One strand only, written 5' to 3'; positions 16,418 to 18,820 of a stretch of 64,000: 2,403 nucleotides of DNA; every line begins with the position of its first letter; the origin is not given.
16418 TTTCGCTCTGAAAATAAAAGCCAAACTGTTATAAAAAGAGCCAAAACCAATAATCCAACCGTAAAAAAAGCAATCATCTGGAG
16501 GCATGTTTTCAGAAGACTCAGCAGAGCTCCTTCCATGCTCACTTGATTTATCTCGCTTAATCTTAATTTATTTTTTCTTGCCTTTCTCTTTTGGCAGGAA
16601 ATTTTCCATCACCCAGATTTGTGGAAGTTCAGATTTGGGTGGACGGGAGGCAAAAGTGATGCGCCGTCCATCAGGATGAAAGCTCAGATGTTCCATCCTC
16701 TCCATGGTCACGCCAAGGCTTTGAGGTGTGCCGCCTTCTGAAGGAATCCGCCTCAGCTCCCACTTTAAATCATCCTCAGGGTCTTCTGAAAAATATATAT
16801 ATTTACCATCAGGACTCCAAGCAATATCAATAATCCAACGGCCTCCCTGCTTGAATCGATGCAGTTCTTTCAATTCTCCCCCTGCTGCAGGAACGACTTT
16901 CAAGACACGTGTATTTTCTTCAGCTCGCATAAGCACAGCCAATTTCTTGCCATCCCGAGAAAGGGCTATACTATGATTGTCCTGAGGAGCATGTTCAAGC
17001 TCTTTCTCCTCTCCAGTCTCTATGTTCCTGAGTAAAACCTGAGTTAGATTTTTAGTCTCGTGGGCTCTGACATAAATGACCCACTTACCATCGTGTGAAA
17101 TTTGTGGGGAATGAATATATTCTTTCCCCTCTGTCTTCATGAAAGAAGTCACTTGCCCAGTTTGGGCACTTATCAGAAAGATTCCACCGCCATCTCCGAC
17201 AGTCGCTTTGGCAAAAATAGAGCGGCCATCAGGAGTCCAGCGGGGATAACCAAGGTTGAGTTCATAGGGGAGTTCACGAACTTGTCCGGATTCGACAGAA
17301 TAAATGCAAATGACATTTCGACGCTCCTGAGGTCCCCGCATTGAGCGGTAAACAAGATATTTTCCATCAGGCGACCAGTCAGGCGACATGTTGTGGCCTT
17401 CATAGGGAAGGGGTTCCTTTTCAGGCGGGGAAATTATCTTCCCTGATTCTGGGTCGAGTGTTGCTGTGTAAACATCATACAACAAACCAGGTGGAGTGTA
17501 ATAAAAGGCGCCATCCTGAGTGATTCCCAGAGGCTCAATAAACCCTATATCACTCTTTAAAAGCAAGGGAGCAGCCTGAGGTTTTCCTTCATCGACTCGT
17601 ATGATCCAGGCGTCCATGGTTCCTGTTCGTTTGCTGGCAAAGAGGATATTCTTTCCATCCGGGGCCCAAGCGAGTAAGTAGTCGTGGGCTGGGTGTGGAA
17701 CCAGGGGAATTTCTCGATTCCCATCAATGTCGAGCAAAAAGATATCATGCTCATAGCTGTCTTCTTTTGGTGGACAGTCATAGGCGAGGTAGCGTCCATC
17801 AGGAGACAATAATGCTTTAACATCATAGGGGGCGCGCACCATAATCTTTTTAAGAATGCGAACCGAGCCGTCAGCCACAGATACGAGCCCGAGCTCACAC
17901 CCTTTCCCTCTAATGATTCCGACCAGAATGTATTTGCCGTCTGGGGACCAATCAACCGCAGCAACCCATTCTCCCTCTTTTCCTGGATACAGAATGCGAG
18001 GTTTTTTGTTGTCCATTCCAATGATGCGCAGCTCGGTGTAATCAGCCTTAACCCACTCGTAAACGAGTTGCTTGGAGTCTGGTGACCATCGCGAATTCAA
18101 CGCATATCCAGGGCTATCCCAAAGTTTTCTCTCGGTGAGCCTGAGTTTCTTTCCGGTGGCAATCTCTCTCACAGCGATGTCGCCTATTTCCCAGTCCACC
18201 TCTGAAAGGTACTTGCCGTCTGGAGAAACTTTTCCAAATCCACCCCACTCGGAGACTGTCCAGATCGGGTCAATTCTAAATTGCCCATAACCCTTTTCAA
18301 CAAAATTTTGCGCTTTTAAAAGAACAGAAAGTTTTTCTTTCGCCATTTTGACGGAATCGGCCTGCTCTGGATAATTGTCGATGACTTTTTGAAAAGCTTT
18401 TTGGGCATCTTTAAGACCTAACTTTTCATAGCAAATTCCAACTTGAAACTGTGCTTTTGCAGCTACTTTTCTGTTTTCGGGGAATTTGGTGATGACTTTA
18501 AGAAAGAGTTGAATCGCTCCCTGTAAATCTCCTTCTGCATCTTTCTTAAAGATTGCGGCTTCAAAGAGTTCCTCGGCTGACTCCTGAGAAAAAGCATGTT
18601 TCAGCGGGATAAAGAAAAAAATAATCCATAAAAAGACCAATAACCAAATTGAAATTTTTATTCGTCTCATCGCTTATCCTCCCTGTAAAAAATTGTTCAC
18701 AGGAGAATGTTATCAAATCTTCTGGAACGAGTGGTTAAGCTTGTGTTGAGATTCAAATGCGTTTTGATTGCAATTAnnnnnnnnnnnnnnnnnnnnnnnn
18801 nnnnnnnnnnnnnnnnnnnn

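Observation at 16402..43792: Five tandem three-component modules: TPR-like sensor kinase, OmpR regulator, secreted TPR + TolB-like propeller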

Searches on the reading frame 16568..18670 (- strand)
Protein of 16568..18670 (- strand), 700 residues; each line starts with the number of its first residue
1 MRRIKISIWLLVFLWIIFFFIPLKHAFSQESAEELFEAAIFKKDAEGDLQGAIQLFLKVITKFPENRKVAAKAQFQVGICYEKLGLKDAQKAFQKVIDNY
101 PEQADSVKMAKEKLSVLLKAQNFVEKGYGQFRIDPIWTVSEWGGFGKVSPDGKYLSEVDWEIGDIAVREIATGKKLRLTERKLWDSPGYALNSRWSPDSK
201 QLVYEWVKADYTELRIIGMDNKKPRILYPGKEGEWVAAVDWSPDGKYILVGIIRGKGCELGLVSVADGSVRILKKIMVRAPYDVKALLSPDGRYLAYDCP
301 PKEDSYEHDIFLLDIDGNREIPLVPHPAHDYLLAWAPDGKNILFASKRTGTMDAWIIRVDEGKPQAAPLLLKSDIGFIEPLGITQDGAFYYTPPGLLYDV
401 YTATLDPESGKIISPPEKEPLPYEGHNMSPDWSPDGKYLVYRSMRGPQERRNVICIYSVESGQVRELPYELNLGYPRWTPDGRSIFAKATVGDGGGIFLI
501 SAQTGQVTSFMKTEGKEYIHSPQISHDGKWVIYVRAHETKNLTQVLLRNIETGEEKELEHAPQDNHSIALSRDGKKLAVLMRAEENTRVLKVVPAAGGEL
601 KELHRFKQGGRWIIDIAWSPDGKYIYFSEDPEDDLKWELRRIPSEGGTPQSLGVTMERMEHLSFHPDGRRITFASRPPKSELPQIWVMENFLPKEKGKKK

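Call 4: search_protein_families(library=pfam, proteins=[window:16568-18670:-], max_evalue=0.01)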
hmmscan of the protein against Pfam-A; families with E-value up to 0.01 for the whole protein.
window:16568-18670:- (700 aa): 13 families
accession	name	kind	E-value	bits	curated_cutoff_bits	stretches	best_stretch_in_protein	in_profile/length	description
PF07676.18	PD40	-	7.8e-46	153.6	20.9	4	420-446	4-30/38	WD40-like Beta Propeller Repeat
PF25174.1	Beta-prop_THOC3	-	5.9e-15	55.4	305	1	478-626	54-187/272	THOC3 beta-propeller domain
PF00400.38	WD40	-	5.4e-10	39.8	27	0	229-272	8-37/39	WD domain, G-beta repeat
PF23414.1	Beta-prop_EML_2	-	3.3e-08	33.7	90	1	489-641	14-155/266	Echinoderm microtubule-associated protein second beta-propeller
PF13174.12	TPR_6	-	1.8e-07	31.8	26.3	1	73-102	2-32/33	Tetratricopeptide repeat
PF10282.15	Lactonase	-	1.8e-07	31.2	21.7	0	564-633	245-313/344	Lactonase, 7-bladed beta-propeller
PF02897.21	Peptidase_S9_N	-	5.1e-07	29.3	24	0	148-256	131-251/414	Prolyl oligopeptidase, N-terminal beta-propeller domain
PF00930.27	DPPIV_N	-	8.6e-07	28.4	22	0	184-221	180-217/354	Dipeptidyl peptidase IV (DPP IV) N-terminal region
PF12894.13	ANAPC4_WD40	-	5e-06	27.1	22.9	0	230-268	35-70/91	Anaphase-promoting complex subunit 4 WD40 domain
PF24797.1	Beta-prop_WDR35_TULP_N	-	0.00063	19.4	80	0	235-256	158-179/332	WDR35/TULP4 N-terminal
PF25460.1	Beta-prop_Aladin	-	0.0019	17.8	171.1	0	431-492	117-174/340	Aladin seven-bladed propeller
PF24817.1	WD40_WDHD1_1st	-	0.0037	16.9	109.9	0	231-254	220-243/291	WDHD1 first WD40 domain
PF24807.1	WD40_CDC20-Fz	-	0.0042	16.9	200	0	491-625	25-150/292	CDC20/Fizzy WD40 domain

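Call 11: find_homologous_proteins(query=window:16568-18670:-)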
Query window:16568-18670:- (700 aa): 6407 proteins with E <= 0.001 among 8000 candidates; the best 120 are listed.
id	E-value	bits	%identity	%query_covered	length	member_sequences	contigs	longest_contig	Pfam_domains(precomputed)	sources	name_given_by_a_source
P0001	0.0e+0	1547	95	100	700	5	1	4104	PF25174.2,PF00930.28,PF23381.2,PF12894.14,PF07676.19,PF10282.16,PF26549.1,PF26550.2,PF02897.22,PF00400.39,PF23414.2,PF13174.13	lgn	-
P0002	0.0e+0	1451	91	98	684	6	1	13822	PF25174.2,PF26549.1,PF00930.28,PF23381.2,PF26550.2,PF02897.22,PF00400.39,PF07676.19,PF13174.13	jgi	jgi:Tol biopolymer transport system component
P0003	0.0e+0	1423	87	100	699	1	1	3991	PF25174.2,PF26549.1,PF00930.28,PF23381.2,PF26550.2,PF02897.22,PF00400.39,PF07676.19,PF23414.2,PF13174.13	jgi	jgi:Tol biopolymer transport system component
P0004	0.0e+0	1300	83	95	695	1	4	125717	PF25174.2,PF26549.1,PF00930.28,PF23381.2,PF12894.14,PF26550.2,PF00400.39,PF07676.19,PF23414.2,PF13174.13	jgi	jgi:Tol biopolymer transport system component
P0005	4.4e-290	982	60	100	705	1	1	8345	PF25174.2,PF26549.1,PF00930.28,PF23381.2,PF26550.2,PF02897.22,PF00400.39,PF07676.19,PF23414.2,PF13174.13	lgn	-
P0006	5.2e-263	892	56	98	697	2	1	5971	PF25174.2,PF26549.1,PF00930.28,PF23381.2,PF26550.2,PF02897.22,PF07676.19,PF23414.2,PF13174.13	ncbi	-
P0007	1.6e-261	887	56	99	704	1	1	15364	PF25174.2,PF26549.1,PF00930.28,PF23381.2,PF26550.2,PF02897.22,PF07676.19,PF23414.2,PF13174.13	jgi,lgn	-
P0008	4.1e-259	880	56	98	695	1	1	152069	PF25174.2,PF26549.1,PF00930.28,PF23381.2,PF26550.2,PF02897.22,PF07676.19,PF23414.2,PF13174.13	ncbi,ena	-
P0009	2.9e-258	877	56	99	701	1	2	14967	PF25174.2,PF26549.1,PF00930.28,PF23381.2,PF26550.2,PF02897.22,PF07676.19,PF13174.13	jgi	jgi:Tol biopolymer transport system component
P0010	2.3e-255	867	55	99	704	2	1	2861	PF25174.2,PF26549.1,PF00930.28,PF23381.2,PF26550.2,PF02897.22,PF07676.19,PF13174.13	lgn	-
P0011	9.4e-255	865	58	99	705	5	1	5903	PF25174.2,PF26549.1,PF00930.28,PF23381.2,PF26550.2,PF02897.22,PF07676.19,PF23414.2,PF13174.13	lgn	-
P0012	1.9e-253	861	57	100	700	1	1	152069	PF25174.2,PF26549.1,PF00930.28,PF23381.2,PF26550.2,PF02897.22,PF00400.39,PF07676.19,PF13174.13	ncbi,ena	-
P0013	1.0e-252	858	56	95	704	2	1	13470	PF25174.2,PF26549.1,PF00930.28,PF26550.2,PF02897.22,PF07676.19,PF13174.13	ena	-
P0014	3.8e-252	856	56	98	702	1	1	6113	PF10282.16,PF25174.2,PF26549.1,PF00930.28,PF26550.2,PF02897.22,PF00400.39,PF07676.19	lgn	-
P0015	2.9e-250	850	54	99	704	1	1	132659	PF25174.2,PF26549.1,PF00930.28,PF23381.2,PF26550.2,PF13428.13,PF02897.22,PF07676.19,PF13174.13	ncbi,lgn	ncbi:MAG: tetratricopeptide repeat protein [Acidobacteriota bacterium]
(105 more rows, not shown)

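Call 13: find_related_loci(query=A1, collection=genome_contigs, flank=10000)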
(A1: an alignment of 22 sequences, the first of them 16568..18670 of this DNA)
Query A1 (700 aa) in genome_contigs; peptide patterns used: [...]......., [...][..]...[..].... (x = any residue, [..] = any of these).
599 stretches matched a pattern (row limit reached: there are more); 239 encode a relative of the query (tblastn E <= 1e-3); the best 80 are kept; 74 distinct loci.
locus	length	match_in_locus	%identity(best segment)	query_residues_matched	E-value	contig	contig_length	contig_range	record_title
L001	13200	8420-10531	55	4-699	0e+0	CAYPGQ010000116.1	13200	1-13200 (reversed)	MAG TPA_asm: uncultured Eubacteriales bacterium isolate SRP068000_co1_174 genome assembly, contig: NODE_8059_length_1320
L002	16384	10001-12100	45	9-693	0e+0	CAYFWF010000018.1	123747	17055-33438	MAG TPA_asm: uncultured Eubacteriales bacterium isolate ERP108616_co1_236 genome assembly, contig: k119_1458470, whole g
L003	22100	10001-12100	47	1-696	0e+0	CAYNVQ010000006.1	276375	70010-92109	MAG TPA_asm: uncultured Eubacteriales bacterium isolate SRP323688_co1_275 genome assembly, contig: NODE_58_length_276375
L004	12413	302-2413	47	11-699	0e+0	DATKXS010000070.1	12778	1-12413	MAG TPA_asm: Candidatus Desulfaltia sp. isolate SMAG_U14198 k141_1120496, whole genome shotgun sequence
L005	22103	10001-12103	45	5-699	0e+0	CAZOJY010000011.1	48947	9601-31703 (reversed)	MAG TPA_asm: uncultured Eubacteriales bacterium isolate binchicken_co275_143 genome assembly, contig: NODE_638_length_48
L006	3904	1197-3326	46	2-699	0e+0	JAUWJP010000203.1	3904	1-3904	MAG: Candidatus Aminicenantes bacterium isolate CSMAG_2323 CSMAG_2323_k127_5155382_length_3904_cov_57.0000, whole genome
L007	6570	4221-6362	45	1-699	0e+0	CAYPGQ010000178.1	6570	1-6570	MAG TPA_asm: uncultured Eubacteriales bacterium isolate SRP068000_co1_174 genome assembly, contig: NODE_25740_length_657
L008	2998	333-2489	45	1-699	0e+0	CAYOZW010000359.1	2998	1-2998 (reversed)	MAG TPA_asm: uncultured Eubacteriales bacterium isolate binchicken_co81_511 genome assembly, contig: NODE_71204_length_2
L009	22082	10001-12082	45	26-699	1e-177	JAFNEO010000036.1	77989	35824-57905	MAG: Candidatus Aminicenantes bacterium isolate bin_1 PROKKA_contig000036, whole genome shotgun sequence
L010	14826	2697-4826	44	7-700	2e-175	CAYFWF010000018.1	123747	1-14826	MAG TPA_asm: uncultured Eubacteriales bacterium isolate ERP108616_co1_236 genome assembly, contig: k119_1458470, whole g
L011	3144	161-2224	44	1-693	0e+0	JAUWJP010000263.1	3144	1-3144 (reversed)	MAG: Candidatus Aminicenantes bacterium isolate CSMAG_2323 CSMAG_2323_k127_5157571_length_3144_cov_23.2300, whole genome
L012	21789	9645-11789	43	1-696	6e-176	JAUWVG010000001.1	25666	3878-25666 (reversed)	MAG: Candidatus Aminicenantes bacterium isolate CSMAG_2626 CSMAG_2626_k141_1995646_length_25666_cov_10.0038, whole genom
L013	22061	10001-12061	42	29-699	3e-172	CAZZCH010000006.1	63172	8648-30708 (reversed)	MAG TPA_asm: uncultured Eubacteriales bacterium isolate SRP178699_co1_153 genome assembly, contig: NODE_368_length_63172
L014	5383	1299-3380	45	17-694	9e-175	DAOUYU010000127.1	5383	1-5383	MAG TPA_asm: Candidatus Aminicenantes bacterium isolate CSMAG_935 CSMAG_935_k141_3346355_length_5383_cov_5.9790, whole g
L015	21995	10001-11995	43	47-699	1e-170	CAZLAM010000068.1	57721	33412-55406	MAG TPA_asm: uncultured Eubacteriales bacterium isolate binchicken_co255_92 genome assembly, contig: k141_430400, whole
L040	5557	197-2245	36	8-693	1e-139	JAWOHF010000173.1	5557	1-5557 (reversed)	MAG: Candidatus Aminicenantes bacterium isolate CWP4-2.bin.162 k191_1545062, whole genome shotgun sequence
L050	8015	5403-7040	42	145-695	4e-132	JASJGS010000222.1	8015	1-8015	MAG: Bacteroidales bacterium isolate ChS5.bin.2 ChesSed_k141_1073739, whole genome shotgun sequence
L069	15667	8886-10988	35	10-697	6e-118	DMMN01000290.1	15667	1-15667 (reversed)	MAG TPA_asm: Bacteroidetes bacterium isolate UBA10030 contig_27493, whole genome shotgun sequence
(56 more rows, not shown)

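Call 18: search_solved_structures(query=window:16568-18670:-, max_evalue=0.01)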
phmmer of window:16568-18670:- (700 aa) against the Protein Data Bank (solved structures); distinct sequences matched with E-value up to 0.01: 31.
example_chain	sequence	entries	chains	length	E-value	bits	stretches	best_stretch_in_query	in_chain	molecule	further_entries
5yzv_A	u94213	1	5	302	6.9e-10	40.6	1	479-676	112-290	Probable serine/threonine-protein kinase PkwA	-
2ojh_A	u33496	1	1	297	1.1e-09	39.9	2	289-441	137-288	Uncharacterized protein Atu1656/AGR_C_3050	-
4r40_A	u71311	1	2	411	2.6e-09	38.7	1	428-510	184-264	Protein TolB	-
4pwz_A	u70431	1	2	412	2.7e-09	38.7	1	428-510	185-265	Protein TolB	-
7mx5_A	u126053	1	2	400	1.9e-08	35.9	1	426-584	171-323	Tol-Pal system protein TolB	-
2hqs_A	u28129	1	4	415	6.9e-08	34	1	428-509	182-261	Protein tolB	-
1crz_A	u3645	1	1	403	8.2e-08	33.8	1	428-509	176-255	TOLB PROTEIN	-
2w8b_B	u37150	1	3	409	8.7e-08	33.7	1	428-509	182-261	PROTEIN TOLB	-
2w8b_A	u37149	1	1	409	8.9e-08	33.6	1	428-509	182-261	PROTEIN TOLB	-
3iax_A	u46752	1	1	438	1.1e-07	33.4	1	428-509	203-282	Protein tolB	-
1c5k_A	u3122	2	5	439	1.1e-07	33.4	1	428-509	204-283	PROTEIN (TOLB PROTEIN) | PROTEIN TOLB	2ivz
4jml_A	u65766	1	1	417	1.1e-07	33.3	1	428-509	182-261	Protein TolB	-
7nst_E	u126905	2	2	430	1.3e-07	33.1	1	428-509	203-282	Tol-Pal system protein TolB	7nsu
6pnv_A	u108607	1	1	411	1e-06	30.1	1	428-583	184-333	Tol-Pal system protein TolB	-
8wt1_A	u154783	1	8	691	1.7e-06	29.4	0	576-643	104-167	S9 family peptidase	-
6g5s_A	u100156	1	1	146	0.00063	20.9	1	48-116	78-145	Cell division coordinator CpoB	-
1k32_A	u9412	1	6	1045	0.0026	18.9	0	285-349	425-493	tricorn protease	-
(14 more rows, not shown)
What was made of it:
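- Closest known: TolB and CpoB. Same: The best solved sequence relatives are TolB (1e-9) and CpoB (6e-4) (call 18).
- phmmer against PDB finds TolB and CpoB (call 18).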

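Call 24: predict_structure(alignment_id=A1)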
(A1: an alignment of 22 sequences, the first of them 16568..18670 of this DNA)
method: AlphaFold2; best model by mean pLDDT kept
length: 700 residues; sequences in the alignment: 22
mean_pLDDT: 83.0   pTM: 0.65
mean pLDDT of the five models: 83.0, 82.0, 81.5, 81.1, 78.7
residues with pLDDT >= 90: 264; 70-90: 331; 50-70: 83; < 50: 22
segments of 3 or more residues with pLDDT < 50: 22-28, 124-130, 141-143, 696-700
pLDDT, mean of each block of 10 residues (from residue 1): 68 68 46 90 80 94 91 92 81 93 87 76 48 67 71 87 84 83 66 92 91 92 89 91 95 86 96 80 80 90 77 89 72 89 85 85 84 78 89 75 89 86 80 95 69 87 82 82 85 73 88 76 87 86 91 92 88 93 88 92 88 84 92 83 93 87 93 81 74 49
secondary structure, 60 per line:
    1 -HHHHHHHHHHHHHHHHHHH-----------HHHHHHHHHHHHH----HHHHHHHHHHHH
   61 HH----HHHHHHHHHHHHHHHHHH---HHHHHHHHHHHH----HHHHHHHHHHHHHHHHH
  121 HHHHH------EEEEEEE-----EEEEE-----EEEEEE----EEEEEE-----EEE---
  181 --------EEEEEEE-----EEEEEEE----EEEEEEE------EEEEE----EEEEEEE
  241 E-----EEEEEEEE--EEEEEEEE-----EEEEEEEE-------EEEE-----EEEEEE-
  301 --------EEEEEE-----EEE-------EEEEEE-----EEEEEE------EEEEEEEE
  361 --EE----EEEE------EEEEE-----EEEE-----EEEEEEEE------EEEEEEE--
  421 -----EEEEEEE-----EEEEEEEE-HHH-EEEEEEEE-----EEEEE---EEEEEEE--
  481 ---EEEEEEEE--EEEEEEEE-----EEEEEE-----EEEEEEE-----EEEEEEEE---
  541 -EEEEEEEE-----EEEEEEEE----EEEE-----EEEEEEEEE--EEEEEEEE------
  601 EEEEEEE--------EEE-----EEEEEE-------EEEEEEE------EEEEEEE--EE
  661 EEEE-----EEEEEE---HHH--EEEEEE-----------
elements in order (helices of 4 or more, strands of 3 or more residues): H2-20 H32-44 H49-62 H67-84 H88-99 H104-125 E132-138 E144-148 E154-159 E164-169 E175-177 E189-195 E201-207 E212-218 E225-229 E234-241 E247-254 E257-264 E270-277 E285-288 E294-299 E309-314 E320-322 E330-335 E341-346 E353-360 E369-372 E379-383 E389-392 E398-405 E412-418 E426-432 E438-445 E451-458 E464-468 E472-478 E484-491 E494-501 E507-512 E518-524 E530-537 E542-549 E555-562 E567-570 E576-584 E587-594 E601-607 E616-618 E624-629 E637-643 E650-656 E659-664 E670-675 E684-689
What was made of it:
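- On Tricorn protease / S9 peptidases: The protein ends at the last blade (calls 4, 24).
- AF2 model, pLDDT 83, with 13 blades (call 24).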

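Call 27: fold_search(model_id=the predicted structure, library=pdb)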
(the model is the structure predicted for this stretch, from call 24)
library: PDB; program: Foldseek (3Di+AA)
matches with E <= 10: 1804; with E <= 0.001: 1100
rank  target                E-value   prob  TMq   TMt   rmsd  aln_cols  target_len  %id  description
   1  6u42_5L               2.0e-18  1.00  0.28  0.30  14.5       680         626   11  Natively decorated ciliary doublet microtubule (released 2019-11-13)
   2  1k32_A                5.7e-18  1.00  0.26  0.19  16.9       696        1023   12  Crystal structure of the tricorn protease (released 2001-12-05)
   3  8snb_4B               1.9e-16  1.00  0.28  0.30  15.5       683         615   12  atomic model of sea urchin sperm doublet microtubule (48-nm periodicity) (released 2023-06-28)
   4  7mq8_LO               2.0e-16  1.00  0.25  0.22  17.7       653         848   11  Cryo-EM structure of the human SSU processome, state pre-A1 (released 2021-09-22)
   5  5gje_B                2.8e-16  1.00  0.29  0.34  20.7       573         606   12  Three-dimensional reconstruction of human LRP6 ectodomain complexed with Dkk1 (released 2017-01-18)
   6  3s2k_B                2.8e-16  1.00  0.29  0.33  20.7       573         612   12  Structural basis of Wnt signaling inhibition by Dickkopf binding to LRP5/6. (released 2011-11-02)
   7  8g2z_0U               3.0e-16  1.00  0.37  0.41  12.9       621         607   13  48-nm doublet microtubule from Tetrahymena thermophila strain CU428 (released 2023-06-14)
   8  9e2g_2C               3.5e-16  1.00  0.30  0.32  15.2       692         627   11  Cryo-EM structure of 48 nm repeat of microtubule doublet from T. brucei flagellum (released 2025-03-12)
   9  8otz_f                4.3e-16  1.00  0.27  0.29  14.7       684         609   10  48-nm repeat of the native axonemal doublet microtubule from bovine sperm (released 2023-11-22)
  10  6h15_A                5.2e-16  1.00  0.29  0.34  21.7       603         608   12  Structure of LRP6 P3E3P4E4 in complex with VHH L-P2-B10 (released 2019-01-30)
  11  3s8v_A                6.7e-16  1.00  0.29  0.33  20.6       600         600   12  Crystal structure of LRP6-Dkk1 complex (released 2011-10-26)
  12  7ung_e                8.2e-16  1.00  0.28  0.31  14.8       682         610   10  48-nm repeat of the human respiratory doublet microtubule (released 2022-10-05)
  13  9fqr_Hy               1.0e-15  1.00  0.26  0.25  16.7       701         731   11  96-nm repeat of axonemal doublet microtubules from bovine sperm (released 2025-03-26)
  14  8jx8_A                1.5e-15  1.00  0.28  0.14  22.0       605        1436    9  rat megalin head (released 2024-06-19)
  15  4pwz_B                1.6e-15  1.00  0.22  0.37  21.0       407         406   15  Crystal structure of TolB protein from Yersinia pestis CO92 (released 2014-04-02)
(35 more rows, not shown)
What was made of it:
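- Closest known: Tricorn protease N-terminal beta6-beta7 propellers. Same: Tricorn 1k32 ranks second in the Foldseek search (call 27).
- Foldseek returns tandem-propeller proteins, including the tricorn protease (1k32, rank 2) and TolB (call 27).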

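Call 28: search_protein_families(library=ncbifam, proteins=[window:16568-18670:-], max_evalue=0.001)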
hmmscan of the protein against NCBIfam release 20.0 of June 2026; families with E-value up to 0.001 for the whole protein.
window:16568-18670:- (700 aa): 11 families
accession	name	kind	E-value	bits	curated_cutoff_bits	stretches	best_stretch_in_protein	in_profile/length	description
TIGR02800.1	propeller_TolB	equivalog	1.7e-38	132.7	343.15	4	426-515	192-279/418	Tol-Pal system beta propeller repeat protein TolB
NF033523.0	lasso_peptidase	equivalog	4.3e-27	95.2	400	2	491-585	65-154/638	Atxe2 family lasso peptide isopeptidase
NF053518.1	DipepPtdsDpp5Prph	equivalog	5.4e-24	84.7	900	2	401-511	230-338/655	dipeptidyl-peptidase Dpp5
NF002183.0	PRK01029.1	equivalog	2.3e-16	59.9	405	1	427-510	329-410/429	Tol-Pal system protein TolB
TIGR02795.1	tol_pal_ybgF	equivalog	7.8e-07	29.7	90.1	1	45-110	51-116/119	tol-pal system protein YbgF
NF052340.1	hydrazine_beta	equivalog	1.9e-05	23.9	560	0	518-627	118-226/372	hydrazine synthase subunit beta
NF047507.1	TPR_BatC_Lepto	exception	9.2e-05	22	175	1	46-120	71-142/214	TPR repeat-containing protein BatC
NF003124.0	PRK04043.1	equivalog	9.5e-05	21.4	428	0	288-361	240-310/419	Tol-Pal system protein TolB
NF008068.0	PRK10803.1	equivalog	0.00019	21.5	383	1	50-116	197-262/263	cell division protein CpoB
NF053852.1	vesicle_Bd0635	exception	0.00027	20.6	250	1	45-117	150-221/223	CpoB-like predatory vesicle lipoprotein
TIGR03302.1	OM_YfiO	subfamily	0.00032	20.3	81.4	1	27-105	28-105/239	outer membrane protein assembly factor BamD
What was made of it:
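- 16568..18670 (-): M5 PP (700 aa). AF2 model, pLDDT 83: signal peptide, five-helix TPR (32-125), 52 strands = 13 blades in two tandem propellers (132-689). calls 18, 24, 27, 28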

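Call 46: find_encoding_contigs(protein=P0004, flank=10000, max_places=3)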
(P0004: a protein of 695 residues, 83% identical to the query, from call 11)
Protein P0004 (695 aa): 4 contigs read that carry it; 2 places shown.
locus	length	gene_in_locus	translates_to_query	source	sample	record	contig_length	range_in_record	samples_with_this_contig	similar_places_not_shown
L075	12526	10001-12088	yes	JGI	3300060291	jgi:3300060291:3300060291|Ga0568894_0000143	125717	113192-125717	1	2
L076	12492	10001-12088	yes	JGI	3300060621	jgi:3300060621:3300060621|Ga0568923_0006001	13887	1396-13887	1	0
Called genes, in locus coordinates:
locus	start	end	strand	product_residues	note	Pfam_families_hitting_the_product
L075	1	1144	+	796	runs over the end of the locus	PF00930:DPPIV_N, PF26549:Tricorn_N (weak), PF05448:AXE1 (faint), PF01738:DLH (weak), PF02129:Peptidase_S15, PF20434:BD-FAE, PF00326:Peptidase_S9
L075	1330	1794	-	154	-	-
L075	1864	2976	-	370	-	PF04313:HSDR_N (faint)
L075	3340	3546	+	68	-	-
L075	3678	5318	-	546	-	-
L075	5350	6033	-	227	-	-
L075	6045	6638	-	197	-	PF04542:Sigma70_r2, PF08281:Sigma70_r4_2, PF04545:Sigma70_r4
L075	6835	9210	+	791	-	PF00512:HisKA, PF02518:HATPase_c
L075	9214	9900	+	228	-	PF00072:Response_reg, PF00486:Trans_reg_C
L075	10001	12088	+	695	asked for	PF13174:TPR_6 (faint), PF00400:WD40 (faint), PF00930:DPPIV_N (faint), PF26550:Tricorn_2nd, PF26549:Tricorn_N (weak), PF07676:PD40, PF26550:Tricorn_2nd (weak), PF26549:Tricorn_N, +4 more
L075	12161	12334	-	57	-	-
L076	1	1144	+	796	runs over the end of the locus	PF00930:DPPIV_N, PF26549:Tricorn_N (weak), PF05448:AXE1 (faint), PF01738:DLH (weak), PF02129:Peptidase_S15, PF20434:BD-FAE, PF00326:Peptidase_S9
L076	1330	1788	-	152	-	-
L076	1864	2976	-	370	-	PF04313:HSDR_N (faint)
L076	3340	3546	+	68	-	-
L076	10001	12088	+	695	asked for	PF13174:TPR_6 (faint), PF00400:WD40 (faint), PF00930:DPPIV_N (faint), PF26550:Tricorn_2nd, PF26549:Tricorn_N (weak), PF07676:PD40, PF26550:Tricorn_2nd (weak), PF26549:Tricorn_N, +4 more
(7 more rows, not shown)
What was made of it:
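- Resemblance to the tricorn substrate-channelling propellers (calls 27, 46). An S9 peptidase gene lies near one related locus (call 46).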
